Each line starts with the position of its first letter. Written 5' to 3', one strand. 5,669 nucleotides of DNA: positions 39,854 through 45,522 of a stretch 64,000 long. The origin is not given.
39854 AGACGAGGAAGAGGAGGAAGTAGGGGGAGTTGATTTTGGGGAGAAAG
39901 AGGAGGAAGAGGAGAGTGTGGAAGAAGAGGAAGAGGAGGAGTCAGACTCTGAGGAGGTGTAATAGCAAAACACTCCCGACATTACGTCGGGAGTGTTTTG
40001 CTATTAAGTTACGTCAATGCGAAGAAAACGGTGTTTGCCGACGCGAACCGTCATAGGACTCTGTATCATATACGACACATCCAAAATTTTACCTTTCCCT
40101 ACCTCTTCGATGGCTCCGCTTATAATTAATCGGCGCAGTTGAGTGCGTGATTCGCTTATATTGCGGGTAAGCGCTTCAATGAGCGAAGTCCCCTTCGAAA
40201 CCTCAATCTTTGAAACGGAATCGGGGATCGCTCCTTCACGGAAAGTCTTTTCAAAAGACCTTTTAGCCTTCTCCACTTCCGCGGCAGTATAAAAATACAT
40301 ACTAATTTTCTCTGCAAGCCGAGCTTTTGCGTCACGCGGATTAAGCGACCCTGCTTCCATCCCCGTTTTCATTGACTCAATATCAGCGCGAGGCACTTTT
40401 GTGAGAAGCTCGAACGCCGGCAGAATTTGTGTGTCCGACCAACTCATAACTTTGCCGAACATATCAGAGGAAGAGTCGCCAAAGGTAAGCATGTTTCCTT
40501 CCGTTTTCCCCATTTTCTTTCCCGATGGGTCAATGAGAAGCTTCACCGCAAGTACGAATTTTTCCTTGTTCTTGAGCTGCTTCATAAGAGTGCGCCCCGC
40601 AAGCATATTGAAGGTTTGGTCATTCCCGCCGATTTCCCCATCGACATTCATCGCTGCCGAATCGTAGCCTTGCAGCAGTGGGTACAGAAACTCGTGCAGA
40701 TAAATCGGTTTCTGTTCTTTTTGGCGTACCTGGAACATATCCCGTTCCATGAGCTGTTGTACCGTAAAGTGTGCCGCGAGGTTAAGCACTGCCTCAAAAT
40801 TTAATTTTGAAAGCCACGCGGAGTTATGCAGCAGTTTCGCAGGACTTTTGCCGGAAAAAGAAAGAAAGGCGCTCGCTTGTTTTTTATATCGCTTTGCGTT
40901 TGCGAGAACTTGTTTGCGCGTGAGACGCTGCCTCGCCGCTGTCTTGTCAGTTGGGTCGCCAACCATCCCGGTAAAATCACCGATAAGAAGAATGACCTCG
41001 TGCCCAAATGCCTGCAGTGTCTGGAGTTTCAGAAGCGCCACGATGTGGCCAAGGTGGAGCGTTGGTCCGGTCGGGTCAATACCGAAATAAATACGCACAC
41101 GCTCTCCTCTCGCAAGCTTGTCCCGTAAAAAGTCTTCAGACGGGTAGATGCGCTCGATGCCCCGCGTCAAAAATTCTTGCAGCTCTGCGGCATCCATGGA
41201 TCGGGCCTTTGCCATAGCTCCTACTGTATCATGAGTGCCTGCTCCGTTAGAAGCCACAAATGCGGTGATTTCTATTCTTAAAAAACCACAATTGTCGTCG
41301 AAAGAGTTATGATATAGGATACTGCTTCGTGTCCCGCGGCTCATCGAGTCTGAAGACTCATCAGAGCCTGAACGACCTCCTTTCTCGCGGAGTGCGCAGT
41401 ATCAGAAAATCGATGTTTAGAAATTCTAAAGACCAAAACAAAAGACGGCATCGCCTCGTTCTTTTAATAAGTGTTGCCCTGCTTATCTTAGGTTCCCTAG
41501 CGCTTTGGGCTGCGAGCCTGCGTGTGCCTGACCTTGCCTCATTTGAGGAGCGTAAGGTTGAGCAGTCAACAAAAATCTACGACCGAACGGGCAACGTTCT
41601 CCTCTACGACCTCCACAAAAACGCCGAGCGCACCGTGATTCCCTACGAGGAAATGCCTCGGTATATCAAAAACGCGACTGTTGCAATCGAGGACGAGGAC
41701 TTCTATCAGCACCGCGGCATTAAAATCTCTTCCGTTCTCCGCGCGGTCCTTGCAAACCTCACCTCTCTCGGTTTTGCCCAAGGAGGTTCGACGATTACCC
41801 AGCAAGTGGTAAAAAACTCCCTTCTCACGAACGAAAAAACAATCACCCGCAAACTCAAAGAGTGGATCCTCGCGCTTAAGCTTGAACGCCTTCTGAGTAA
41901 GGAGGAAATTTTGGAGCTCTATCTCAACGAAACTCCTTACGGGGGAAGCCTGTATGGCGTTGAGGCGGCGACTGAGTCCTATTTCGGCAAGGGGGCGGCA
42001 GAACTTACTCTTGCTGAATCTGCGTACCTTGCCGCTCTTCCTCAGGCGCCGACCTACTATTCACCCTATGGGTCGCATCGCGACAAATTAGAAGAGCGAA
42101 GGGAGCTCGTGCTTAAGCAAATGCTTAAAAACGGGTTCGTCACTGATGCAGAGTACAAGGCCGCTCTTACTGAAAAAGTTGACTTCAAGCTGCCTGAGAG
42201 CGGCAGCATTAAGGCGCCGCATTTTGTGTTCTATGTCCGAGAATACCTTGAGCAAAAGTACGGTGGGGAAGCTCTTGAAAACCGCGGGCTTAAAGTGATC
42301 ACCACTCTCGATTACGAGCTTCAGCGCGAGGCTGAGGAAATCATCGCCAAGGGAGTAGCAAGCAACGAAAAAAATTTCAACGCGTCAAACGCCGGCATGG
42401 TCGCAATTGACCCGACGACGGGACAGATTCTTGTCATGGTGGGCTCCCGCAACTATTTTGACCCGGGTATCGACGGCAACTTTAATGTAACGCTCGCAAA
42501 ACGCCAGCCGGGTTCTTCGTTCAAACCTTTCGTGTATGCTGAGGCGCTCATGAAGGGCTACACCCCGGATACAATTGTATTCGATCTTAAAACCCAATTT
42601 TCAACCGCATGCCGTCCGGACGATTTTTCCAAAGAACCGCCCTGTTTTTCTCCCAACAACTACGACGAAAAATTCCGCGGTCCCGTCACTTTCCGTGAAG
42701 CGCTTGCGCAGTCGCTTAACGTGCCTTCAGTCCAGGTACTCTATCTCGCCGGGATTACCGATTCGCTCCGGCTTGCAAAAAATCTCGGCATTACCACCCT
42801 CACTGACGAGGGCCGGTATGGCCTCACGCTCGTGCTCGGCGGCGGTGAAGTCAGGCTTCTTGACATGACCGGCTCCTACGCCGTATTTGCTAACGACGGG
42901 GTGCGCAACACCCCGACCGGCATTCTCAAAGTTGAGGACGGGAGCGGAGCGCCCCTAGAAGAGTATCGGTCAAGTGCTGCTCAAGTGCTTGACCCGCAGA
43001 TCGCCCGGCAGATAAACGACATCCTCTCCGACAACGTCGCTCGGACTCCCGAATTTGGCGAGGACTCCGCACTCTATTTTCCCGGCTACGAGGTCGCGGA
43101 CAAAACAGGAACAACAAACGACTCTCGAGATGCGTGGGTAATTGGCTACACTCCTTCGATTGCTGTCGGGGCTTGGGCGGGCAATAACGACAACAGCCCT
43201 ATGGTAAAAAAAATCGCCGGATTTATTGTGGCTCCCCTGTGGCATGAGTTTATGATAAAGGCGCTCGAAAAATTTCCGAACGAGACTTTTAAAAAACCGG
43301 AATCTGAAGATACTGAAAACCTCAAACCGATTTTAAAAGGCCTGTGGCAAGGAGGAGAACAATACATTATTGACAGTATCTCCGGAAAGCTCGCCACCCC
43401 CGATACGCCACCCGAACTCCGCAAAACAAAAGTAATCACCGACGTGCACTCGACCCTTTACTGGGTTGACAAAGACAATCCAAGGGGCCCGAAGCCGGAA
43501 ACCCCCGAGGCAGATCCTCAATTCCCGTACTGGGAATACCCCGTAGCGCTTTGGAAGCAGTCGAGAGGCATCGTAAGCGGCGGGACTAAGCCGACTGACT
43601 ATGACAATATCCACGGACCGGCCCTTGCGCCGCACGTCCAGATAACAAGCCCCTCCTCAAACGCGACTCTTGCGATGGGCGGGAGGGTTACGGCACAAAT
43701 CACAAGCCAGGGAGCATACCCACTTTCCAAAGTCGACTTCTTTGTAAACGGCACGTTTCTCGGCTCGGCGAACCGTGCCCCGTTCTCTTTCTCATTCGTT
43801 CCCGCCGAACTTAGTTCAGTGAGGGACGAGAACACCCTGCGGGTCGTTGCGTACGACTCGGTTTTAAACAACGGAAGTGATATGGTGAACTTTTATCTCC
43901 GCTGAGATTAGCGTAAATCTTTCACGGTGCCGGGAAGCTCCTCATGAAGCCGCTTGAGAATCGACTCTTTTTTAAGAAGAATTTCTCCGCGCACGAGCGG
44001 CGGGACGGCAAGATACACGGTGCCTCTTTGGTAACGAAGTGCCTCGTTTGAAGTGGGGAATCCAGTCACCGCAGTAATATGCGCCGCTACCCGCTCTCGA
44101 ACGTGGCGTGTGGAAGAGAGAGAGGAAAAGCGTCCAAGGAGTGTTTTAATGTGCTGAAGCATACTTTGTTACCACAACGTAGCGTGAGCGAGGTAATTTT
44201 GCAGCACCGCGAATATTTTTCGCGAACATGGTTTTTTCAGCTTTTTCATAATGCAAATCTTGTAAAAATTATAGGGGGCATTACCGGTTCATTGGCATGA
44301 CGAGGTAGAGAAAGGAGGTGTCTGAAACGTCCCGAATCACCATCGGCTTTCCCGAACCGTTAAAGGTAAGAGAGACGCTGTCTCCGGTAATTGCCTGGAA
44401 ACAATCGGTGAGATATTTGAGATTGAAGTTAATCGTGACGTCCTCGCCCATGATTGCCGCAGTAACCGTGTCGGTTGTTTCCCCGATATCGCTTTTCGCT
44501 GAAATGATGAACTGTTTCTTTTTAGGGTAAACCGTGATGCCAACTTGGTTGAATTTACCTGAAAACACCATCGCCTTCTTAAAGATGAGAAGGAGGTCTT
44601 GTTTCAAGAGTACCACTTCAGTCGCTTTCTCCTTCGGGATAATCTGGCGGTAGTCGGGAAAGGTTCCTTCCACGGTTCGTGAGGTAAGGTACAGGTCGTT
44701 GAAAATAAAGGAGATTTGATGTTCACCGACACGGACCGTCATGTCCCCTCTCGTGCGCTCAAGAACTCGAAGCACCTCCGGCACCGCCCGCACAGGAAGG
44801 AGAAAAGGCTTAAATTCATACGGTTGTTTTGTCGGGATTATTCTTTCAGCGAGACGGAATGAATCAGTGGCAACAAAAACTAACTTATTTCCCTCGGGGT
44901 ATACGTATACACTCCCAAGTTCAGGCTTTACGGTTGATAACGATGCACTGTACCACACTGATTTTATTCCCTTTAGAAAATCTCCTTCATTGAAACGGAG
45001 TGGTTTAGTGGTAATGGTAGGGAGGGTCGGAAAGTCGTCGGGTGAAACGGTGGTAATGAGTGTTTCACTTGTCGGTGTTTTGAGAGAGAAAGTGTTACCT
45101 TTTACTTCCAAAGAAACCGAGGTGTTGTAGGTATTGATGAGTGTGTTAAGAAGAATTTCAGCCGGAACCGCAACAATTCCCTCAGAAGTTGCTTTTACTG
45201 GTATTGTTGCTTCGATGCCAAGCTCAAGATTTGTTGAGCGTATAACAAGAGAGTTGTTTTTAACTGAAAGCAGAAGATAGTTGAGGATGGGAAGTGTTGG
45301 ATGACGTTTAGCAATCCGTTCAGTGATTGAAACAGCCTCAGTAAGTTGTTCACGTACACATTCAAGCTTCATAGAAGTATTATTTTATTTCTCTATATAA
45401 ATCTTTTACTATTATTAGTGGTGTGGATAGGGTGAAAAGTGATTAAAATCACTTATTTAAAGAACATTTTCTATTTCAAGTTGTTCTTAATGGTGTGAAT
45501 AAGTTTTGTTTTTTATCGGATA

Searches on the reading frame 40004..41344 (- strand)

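Call 20: search_protein_families(library=pfam, proteins=[window:40004-41344:-], max_evalue=0.001)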
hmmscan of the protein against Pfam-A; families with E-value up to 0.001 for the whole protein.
window:40004-41344:- (446 aa): 1 family
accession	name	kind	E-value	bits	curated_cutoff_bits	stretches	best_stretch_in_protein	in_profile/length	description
PF00579.31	tRNA-synt_1b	-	2.9e-63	214.4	21.1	1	81-368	4-291/292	tRNA synthetases class I (W and Y)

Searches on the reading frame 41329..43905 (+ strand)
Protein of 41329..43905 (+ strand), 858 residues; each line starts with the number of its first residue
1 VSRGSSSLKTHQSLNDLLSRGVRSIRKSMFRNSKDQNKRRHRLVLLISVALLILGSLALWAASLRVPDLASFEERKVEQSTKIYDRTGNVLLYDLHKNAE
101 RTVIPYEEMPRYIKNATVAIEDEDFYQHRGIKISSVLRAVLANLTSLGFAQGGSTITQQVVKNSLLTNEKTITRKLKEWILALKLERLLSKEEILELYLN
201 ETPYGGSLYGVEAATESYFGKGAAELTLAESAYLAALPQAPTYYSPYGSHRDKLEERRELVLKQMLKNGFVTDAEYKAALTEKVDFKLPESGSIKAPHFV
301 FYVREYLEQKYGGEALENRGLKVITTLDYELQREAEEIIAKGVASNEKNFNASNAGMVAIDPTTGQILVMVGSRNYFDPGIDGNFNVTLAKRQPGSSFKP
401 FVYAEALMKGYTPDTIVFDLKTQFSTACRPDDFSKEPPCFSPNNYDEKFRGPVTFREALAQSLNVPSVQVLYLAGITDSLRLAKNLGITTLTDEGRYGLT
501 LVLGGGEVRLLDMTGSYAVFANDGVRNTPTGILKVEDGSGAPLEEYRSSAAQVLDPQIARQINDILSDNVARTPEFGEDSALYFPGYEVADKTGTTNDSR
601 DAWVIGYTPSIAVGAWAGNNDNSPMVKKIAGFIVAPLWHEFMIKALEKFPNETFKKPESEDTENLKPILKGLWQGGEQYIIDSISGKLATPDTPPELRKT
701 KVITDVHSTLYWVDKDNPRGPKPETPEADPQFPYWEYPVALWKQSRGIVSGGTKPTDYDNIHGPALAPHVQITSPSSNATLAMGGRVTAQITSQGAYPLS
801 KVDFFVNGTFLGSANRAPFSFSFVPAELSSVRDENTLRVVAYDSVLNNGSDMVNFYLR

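Call 20: search_protein_families(library=pfam, proteins=[window:41329-43905:+], max_evalue=0.001)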
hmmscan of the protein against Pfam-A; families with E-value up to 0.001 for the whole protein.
window:41329-43905:+ (858 aa): 3 families
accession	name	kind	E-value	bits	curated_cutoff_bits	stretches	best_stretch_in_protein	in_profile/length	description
PF00912.28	Transgly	-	7.4e-63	211.6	27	1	93-265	6-177/178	Transglycosylase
PF00905.27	Transpeptidase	-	4.2e-20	72.6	22.1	1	356-624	2-282/299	Penicillin binding protein transpeptidase domain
PF17957.7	Big_7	-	6.9e-11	43.1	24.1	1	768-829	1-62/70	Bacterial Ig domain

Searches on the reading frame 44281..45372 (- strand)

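Call 20: search_protein_families(library=pfam, proteins=[window:44281-45372:-], max_evalue=0.001)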
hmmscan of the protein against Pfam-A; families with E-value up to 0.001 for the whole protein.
window:44281-45372:- (363 aa): 3 families
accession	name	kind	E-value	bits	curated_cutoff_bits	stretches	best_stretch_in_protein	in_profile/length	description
PF00712.24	DNA_pol3_beta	-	4e-23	82.3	24.4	1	1-118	1-120/120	DNA polymerase III beta subunit, N-terminal domain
PF02768.20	DNA_pol3_beta_3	-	1.1e-21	77.3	27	1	242-361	1-120/121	DNA polymerase III beta subunit, C-terminal domain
PF02767.21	DNA_pol3_beta_2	-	1.2e-21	77.5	27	1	132-240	7-116/116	DNA polymerase III beta subunit, central domain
